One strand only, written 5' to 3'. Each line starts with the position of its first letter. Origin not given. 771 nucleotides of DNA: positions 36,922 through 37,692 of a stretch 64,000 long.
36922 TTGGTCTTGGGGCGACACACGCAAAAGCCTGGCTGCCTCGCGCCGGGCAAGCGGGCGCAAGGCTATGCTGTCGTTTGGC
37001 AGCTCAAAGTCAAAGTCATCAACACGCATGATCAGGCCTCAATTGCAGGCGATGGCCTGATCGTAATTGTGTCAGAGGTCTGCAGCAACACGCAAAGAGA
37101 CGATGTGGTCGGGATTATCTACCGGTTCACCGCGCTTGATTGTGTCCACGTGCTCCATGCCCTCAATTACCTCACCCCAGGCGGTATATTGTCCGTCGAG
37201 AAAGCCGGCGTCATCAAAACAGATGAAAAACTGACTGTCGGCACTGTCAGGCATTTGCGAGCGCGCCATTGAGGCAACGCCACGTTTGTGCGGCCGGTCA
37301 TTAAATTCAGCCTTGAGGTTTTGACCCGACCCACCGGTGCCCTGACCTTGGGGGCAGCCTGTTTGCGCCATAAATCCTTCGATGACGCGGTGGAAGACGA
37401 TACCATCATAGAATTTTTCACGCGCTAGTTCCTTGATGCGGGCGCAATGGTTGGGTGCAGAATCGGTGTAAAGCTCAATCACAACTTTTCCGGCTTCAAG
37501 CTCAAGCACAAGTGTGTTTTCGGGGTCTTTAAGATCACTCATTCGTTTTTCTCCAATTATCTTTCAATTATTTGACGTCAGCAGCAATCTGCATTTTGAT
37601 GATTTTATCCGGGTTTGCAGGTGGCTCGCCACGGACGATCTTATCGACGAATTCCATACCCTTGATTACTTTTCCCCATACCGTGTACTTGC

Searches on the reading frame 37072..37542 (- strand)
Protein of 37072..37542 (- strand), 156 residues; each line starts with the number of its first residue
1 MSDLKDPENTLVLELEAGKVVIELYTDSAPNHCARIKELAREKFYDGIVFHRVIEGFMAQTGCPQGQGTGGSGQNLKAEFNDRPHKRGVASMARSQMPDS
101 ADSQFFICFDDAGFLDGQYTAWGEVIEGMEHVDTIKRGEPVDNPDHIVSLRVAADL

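Call 45: find_encoding_contigs(protein=window:37072-37542:-, flank=10000, max_places=6)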
Protein window:37072-37542:- (156 aa): 1 contig read that carries it; 1 place shown.
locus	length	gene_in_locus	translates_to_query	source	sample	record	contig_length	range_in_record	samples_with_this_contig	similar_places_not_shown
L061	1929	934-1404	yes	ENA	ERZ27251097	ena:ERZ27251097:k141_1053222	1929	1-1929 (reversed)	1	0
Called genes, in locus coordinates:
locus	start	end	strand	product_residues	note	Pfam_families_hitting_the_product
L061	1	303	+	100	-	?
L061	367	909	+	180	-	PF00160:Pro_isomerase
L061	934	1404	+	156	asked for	PF00160:Pro_isomerase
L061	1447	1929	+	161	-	?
